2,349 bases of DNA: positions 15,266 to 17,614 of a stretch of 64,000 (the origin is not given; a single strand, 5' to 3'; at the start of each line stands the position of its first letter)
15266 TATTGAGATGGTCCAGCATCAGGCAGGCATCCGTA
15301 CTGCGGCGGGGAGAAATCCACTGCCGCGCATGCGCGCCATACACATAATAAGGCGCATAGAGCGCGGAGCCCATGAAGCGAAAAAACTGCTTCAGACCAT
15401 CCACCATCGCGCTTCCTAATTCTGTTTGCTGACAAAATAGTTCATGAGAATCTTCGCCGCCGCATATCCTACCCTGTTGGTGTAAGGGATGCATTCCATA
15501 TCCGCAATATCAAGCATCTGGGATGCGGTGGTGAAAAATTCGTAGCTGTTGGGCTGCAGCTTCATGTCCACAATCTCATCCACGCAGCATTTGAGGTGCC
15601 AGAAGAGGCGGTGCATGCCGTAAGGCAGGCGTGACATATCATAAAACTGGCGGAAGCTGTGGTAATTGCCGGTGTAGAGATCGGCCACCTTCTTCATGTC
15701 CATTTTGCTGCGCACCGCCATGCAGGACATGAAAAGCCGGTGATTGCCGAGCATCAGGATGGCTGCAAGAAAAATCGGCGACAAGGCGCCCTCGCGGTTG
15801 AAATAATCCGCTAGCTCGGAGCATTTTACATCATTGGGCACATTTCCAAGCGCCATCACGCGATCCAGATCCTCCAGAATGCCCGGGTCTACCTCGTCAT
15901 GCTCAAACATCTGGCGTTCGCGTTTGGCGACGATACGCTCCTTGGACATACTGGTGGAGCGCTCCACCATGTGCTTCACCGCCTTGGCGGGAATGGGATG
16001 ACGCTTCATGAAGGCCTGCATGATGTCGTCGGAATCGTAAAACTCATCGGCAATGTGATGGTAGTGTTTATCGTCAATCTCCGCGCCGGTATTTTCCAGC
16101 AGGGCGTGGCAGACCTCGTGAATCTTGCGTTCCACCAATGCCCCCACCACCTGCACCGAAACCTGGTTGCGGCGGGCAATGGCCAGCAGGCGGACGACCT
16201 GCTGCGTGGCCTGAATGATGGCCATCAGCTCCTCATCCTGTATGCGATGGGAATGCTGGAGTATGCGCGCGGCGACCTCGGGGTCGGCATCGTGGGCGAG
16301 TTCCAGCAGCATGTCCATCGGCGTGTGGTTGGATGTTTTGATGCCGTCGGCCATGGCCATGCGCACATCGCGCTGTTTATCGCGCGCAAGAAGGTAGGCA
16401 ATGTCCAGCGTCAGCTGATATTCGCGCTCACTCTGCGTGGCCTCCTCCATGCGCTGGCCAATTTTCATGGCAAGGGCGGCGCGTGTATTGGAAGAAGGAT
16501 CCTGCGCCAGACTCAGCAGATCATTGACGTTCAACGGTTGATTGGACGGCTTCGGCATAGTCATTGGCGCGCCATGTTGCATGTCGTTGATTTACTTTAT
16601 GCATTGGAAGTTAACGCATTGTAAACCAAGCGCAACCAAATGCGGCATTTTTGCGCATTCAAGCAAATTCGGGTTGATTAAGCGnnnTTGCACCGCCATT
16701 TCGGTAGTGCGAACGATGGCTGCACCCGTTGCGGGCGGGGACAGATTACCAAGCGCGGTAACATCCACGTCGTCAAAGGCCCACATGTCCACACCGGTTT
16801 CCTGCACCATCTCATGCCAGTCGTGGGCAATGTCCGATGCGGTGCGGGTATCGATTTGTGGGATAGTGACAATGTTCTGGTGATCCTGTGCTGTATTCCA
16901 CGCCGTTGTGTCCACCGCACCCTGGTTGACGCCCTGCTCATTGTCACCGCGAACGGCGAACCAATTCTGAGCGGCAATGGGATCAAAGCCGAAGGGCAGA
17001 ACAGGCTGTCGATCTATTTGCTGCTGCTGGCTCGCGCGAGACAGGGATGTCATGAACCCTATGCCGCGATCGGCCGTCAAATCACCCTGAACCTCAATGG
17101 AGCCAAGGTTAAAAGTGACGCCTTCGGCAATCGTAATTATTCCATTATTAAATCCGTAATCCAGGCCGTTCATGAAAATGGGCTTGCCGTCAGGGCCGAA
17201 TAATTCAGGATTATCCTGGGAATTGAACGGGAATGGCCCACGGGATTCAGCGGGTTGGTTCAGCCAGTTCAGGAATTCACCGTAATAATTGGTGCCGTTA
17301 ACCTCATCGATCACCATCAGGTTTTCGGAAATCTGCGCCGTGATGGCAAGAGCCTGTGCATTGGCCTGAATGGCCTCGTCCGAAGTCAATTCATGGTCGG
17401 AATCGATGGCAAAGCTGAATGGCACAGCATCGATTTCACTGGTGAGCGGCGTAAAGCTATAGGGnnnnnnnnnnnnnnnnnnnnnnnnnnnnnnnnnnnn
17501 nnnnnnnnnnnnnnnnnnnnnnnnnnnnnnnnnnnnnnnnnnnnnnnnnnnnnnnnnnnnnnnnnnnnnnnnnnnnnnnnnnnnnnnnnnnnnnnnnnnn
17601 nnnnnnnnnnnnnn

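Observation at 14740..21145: Lineage-specific gene string: 1458-aa hyper-acidic ORFan + DUF2336-like + 72-aa protein + DUF2335-like membrane protein (best candidate for an undescribed system)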

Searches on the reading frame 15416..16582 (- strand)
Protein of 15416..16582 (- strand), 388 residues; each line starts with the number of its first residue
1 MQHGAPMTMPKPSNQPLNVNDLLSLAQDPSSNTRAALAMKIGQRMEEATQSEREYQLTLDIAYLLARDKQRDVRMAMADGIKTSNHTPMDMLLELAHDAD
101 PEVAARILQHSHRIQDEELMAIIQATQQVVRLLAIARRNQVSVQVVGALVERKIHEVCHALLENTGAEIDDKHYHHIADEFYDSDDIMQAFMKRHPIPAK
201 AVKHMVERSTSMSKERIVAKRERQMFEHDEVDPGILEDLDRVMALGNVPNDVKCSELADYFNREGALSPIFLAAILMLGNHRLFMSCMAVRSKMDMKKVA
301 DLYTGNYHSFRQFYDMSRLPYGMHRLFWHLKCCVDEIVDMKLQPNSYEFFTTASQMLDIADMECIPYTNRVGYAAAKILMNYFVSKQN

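Call 7: search_protein_families(library=pfam, proteins=[window:15416-16582:-], max_evalue=1)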
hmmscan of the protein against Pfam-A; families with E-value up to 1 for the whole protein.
window:15416-16582:- (388 aa): 4 families
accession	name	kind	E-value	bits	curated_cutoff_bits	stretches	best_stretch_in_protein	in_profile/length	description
PF10098.14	DUF2336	-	5.6e-30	105.1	34.6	1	103-302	1-196/262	Uncharacterised protein conserved in bacteria (DUF2336)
PF13646.12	HEAT_2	-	0.00022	21.9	27.7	1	64-118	7-62/88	HEAT repeats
PF02985.28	HEAT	-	0.0018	18.8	23.5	0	22-43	5-26/31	HEAT repeat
PF01939.22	NucS_C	-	0.0092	16.4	24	1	121-169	55-103/124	Endonuclease NucS C-terminal domain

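Call 8: search_protein_families(library=ncbifam, proteins=[window:15416-16582:-], max_evalue=1)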
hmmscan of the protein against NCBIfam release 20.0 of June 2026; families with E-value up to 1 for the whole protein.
window:15416-16582:- (388 aa): 1 family
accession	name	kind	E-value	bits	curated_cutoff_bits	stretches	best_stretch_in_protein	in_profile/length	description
NF052659.1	SpbR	equivalog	6.6e-45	153.8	400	1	17-348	1-327/358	SpbR family protein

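Call 12: find_homologous_proteins(query=window:15416-16582:-)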
Query window:15416-16582:- (388 aa): 4 proteins with E <= 0.001 among 2011 candidates.
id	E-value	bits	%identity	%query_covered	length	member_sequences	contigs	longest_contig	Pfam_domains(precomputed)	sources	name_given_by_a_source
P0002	2.1e-251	851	100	98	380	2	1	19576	PF10098.15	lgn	-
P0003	5.2e-104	367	45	96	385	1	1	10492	PF10098.15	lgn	-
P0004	6.8e-103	363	47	95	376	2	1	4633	PF10098.15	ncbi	-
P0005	5.3e-96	340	42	98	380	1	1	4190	PF10098.15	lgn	-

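Call 14: find_encoding_contigs(protein=P0003, flank=10000)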
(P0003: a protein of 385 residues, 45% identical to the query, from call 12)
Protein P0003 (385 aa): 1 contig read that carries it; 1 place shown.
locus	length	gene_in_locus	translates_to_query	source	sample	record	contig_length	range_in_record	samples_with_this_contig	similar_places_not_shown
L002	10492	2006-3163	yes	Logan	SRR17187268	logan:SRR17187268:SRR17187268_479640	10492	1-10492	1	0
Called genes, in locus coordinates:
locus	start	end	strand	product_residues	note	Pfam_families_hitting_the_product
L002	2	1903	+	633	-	?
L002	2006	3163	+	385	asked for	PF10098:DUF2336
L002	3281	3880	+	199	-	PF09343:DUF2460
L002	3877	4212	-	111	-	-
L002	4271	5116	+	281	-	PF09931:Phage_phiJL001_Gp84_N, PF09356:Phage_BR0599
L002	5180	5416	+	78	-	-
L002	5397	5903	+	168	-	PF10097:DUF2335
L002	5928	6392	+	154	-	-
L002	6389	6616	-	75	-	-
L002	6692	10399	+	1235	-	PF22612:GH113 (faint), PF13547:GTA_TIM, PF13550:Phage-tail_3, PF23666:Rcc01698_C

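Call 15: find_encoding_contigs(protein=P0004, flank=10000)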
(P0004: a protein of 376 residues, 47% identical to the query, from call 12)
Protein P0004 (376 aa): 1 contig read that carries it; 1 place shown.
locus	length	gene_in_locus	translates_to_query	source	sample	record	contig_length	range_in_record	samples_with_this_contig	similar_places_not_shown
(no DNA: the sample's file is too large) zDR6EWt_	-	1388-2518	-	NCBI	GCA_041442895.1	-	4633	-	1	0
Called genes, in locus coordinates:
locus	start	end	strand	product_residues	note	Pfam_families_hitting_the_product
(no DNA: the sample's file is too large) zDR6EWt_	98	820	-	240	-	-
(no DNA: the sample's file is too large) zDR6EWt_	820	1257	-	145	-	PF02140:SUEL_Lectin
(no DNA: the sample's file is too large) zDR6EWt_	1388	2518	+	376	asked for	PF10098:DUF2336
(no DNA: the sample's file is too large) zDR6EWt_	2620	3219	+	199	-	PF09343:DUF2460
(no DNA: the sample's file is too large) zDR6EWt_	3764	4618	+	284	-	PF09931:Phage_phiJL001_Gp84_N, PF09356:Phage_BR0599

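Call 16: find_encoding_contigs(protein=P0005, flank=10000)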
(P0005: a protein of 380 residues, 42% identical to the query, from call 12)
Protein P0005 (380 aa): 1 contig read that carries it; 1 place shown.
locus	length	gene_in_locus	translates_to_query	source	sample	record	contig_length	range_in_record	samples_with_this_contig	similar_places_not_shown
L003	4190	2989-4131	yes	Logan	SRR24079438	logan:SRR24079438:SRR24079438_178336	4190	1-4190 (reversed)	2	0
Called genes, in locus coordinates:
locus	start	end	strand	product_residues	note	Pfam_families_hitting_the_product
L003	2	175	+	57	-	?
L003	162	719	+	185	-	PF05135:Phage_connect_1 (weak)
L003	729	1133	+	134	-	PF06199:Phage_tail_2 (weak)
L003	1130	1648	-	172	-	-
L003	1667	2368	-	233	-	-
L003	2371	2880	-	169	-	PF02140:SUEL_Lectin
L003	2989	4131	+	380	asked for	PF10098:DUF2336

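Call 26: search_protein_families(library=phrogs, proteins=[window:15416-16582:-], max_evalue=0.1)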
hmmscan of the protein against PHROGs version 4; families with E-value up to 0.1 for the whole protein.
window:15416-16582:- (388 aa): 1 family
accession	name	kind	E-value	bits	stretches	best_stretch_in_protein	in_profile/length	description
phrog_27001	-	unknown function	0.0078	17.2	1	17-82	30-96/126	-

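Call 28: find_related_loci(query=A1, collection=genome_contigs, flank=10000)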
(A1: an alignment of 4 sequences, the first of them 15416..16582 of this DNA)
Query A1 (388 aa) in genome_contigs; peptide patterns used: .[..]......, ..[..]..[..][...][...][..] (x = any residue, [..] = any of these).
190 stretches matched a pattern; 1 encode a relative of the query (tblastn E <= 1e-3); 1 distinct loci.
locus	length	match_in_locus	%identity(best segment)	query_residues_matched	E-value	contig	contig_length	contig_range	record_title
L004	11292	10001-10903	30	25-327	1e-35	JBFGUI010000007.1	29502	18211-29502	MAG: Kiloniellaceae bacterium isolate Mix_sand05.2021.03.G.34 k141_826890_length_29502_cov_10.9178, whole genome shotgun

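Call 29: find_related_loci(query=A1, collection=metagenome_contigs, flank=10000)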
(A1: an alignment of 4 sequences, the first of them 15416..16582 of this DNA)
Query A1 (388 aa) in metagenome_contigs; peptide patterns used: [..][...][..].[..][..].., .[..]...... (x = any residue, [..] = any of these).
344 stretches matched a pattern, but none encodes a relative of the query by tblastn (E <= 1e-3).

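Call 46: search_protein_families(library=pfam, proteins=[L002:2-1900:+, L002:3877-4212:-, L002:5180-5416:+, L002:5928-6392:+, L002:6389-6616:-, L003:1130-1648:-, L003:1667-2368:-, L003:2371-2880:-, L003:162-719:+, L003:729-1133:+], max_evalue=0.1)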
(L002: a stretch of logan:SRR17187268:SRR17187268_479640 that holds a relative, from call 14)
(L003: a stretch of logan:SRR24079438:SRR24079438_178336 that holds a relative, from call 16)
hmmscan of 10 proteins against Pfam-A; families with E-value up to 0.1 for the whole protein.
L002:2-1900:+ (633 aa): 0 families

L002:3877-4212:- (111 aa): 0 families

L002:5180-5416:+ (78 aa): 0 families

L002:5928-6392:+ (154 aa): 1 family
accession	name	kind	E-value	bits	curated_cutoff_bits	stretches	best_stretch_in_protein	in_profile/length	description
PF00877.26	NLPC_P60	-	0.018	15.5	23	1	16-150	1-103/105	NlpC/P60 family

L002:6389-6616:- (75 aa): 0 families

L003:1130-1648:- (172 aa): 1 family
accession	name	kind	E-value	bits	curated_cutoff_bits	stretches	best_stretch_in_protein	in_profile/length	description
PF01947.21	Rv2949c-like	-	0.084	13.3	22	0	46-136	12-98/149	Chorismate pyruvate-lyase Rv2949c-like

L003:1667-2368:- (233 aa): 1 family
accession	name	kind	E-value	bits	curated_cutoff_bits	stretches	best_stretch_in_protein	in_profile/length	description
PF20485.3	DUF6724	-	0.052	13.8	27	0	20-52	17-49/64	Family of unknown function (DUF6724)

L003:2371-2880:- (169 aa): 1 family
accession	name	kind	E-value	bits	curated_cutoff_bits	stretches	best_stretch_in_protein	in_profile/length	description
PF02140.24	SUEL_Lectin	-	1.4e-08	35.4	31.4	1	61-137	11-80/80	D-galactoside/L-rhamnose binding SUEL lectin domain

L003:162-719:+ (185 aa): 1 family
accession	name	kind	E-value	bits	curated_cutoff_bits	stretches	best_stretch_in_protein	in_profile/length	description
PF05135.19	Phage_connect_1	-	6.3e-10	39.8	21.2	1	26-118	3-84/101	Phage gp6-like head-tail connector protein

L003:729-1133:+ (134 aa): 2 families
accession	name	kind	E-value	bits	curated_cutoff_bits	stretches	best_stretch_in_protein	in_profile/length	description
PF06199.17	Phage_tail_2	-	7e-07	29.8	23.8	1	4-130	7-130/132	Phage tail tube protein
PF13607.11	Succ_CoA_lig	-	0.033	14.4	27.4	1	76-130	70-123/138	Succinyl-CoA ligase like flavodoxin domain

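Call 47: search_protein_families(library=phrogs, proteins=[L002:2-1900:+, L002:3877-4212:-, L002:5180-5416:+, L002:5928-6392:+, L002:6389-6616:-, L003:1130-1648:-, L003:1667-2368:-, L003:2371-2880:-, L003:162-719:+, L003:729-1133:+], max_evalue=0.1)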
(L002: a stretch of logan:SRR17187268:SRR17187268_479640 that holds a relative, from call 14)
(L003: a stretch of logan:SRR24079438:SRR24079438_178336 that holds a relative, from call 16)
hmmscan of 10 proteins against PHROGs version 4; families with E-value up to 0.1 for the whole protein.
L002:2-1900:+ (633 aa): 0 families

L002:3877-4212:- (111 aa): 0 families

L002:5180-5416:+ (78 aa): 0 families

L002:5928-6392:+ (154 aa): 2 families
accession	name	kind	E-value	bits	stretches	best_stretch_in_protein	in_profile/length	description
phrog_329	-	tail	1.5e-07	31.1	1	3-152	534-655/949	minor tail protein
phrog_30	-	tail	0.0067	16.9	1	90-152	458-518/544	minor tail protein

L002:6389-6616:- (75 aa): 0 families

L003:1130-1648:- (172 aa): 0 families

L003:1667-2368:- (233 aa): 2 families
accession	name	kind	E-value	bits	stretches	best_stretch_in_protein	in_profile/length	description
phrog_2521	-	unknown function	0.0085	17.3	1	65-115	12-60/88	-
phrog_20425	-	unknown function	0.038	15.5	0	178-219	49-90/93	-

L003:2371-2880:- (169 aa): 0 families

L003:162-719:+ (185 aa): 3 families
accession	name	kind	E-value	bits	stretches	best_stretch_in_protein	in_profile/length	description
phrog_442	-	connector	3.3e-24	86.6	1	14-181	77-261/270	head-tail adaptor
phrog_40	-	connector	6.7e-14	52.8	1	20-176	37-126/201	head-tail adaptor Ad1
phrog_27043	-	unknown function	0.044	14.7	1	30-103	21-91/121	-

L003:729-1133:+ (134 aa): 1 family
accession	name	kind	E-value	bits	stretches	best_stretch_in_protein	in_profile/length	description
phrog_30114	-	unknown function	0.015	16.7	1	48-95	4-51/79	-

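Call 61: search_protein_families(library=padloc, proteins=[window:15416-16582:-], max_evalue=0.1)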
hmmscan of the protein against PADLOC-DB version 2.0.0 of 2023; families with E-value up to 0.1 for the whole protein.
window:15416-16582:- (388 aa): 2 families
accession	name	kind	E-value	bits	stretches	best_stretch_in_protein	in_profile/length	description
PDLC00132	GajB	-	0.0024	14.6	1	153-218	80-142/625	UrvD helicase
PDLC03946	RmrA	-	0.047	10.4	1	76-138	99-162/357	-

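Call 74: search_protein_families(library=ncbifam, proteins=[P0003, L002:2-1900:+, L002:3281-3880:+, L002:4271-5116:+, L002:5928-6392:+], max_evalue=0.01)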
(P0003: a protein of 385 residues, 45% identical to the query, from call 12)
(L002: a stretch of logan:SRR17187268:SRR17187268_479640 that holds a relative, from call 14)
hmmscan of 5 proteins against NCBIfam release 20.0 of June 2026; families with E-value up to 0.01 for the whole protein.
P0003 (385 aa): 1 family
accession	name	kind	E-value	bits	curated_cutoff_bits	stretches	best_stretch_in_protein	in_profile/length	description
NF052659.1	SpbR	equivalog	1.7e-51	175.5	400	1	5-324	1-314/358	SpbR family protein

L002:2-1900:+ (633 aa): 0 families

L002:3281-3880:+ (199 aa): 1 family
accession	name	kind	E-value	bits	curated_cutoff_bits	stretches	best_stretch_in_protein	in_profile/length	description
TIGR02217.1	chp_TIGR02217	subfamily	1.4e-73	246.9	136.65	1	2-198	1-209/210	phage distal tail protein, Rcc01695 family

L002:4271-5116:+ (281 aa): 1 family
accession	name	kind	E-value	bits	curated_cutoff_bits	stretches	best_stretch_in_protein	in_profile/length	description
TIGR02218.1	phg_TIGR02218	equivalog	1.1e-83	281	80.5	1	23-276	1-254/266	phage/gene transfer agent baseplate hub protein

L002:5928-6392:+ (154 aa): 1 family
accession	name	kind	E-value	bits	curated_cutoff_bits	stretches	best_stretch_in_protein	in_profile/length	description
TIGR02219.1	phage_NlpC_fam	hypoth_equivalog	6.5e-15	55.8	81.9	1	7-152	1-132/134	putative phage cell wall peptidase, NlpC/P60 family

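Call 84: find_related_loci(query=A1, collection=viral_contigs, flank=8000)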
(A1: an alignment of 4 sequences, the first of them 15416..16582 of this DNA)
Query A1 (388 aa) in viral_contigs; peptide patterns used: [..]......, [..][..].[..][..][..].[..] (x = any residue, [..] = any of these).
205 stretches matched a pattern, but none encodes a relative of the query by tblastn (E <= 1e-3).

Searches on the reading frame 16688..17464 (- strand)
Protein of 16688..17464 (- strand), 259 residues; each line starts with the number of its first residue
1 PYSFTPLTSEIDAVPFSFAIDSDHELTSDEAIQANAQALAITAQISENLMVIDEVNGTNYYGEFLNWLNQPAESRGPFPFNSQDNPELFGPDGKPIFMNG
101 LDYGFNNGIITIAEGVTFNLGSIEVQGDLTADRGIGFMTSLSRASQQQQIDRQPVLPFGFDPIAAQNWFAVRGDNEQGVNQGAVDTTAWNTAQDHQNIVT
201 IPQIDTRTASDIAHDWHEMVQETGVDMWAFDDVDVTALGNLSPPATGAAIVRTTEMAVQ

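Call 106: search_protein_families(library=pfam, max_evalue=10, proteins=[window:16688-17464:-])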
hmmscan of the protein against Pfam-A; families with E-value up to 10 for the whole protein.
seq(259 aa): 0 families
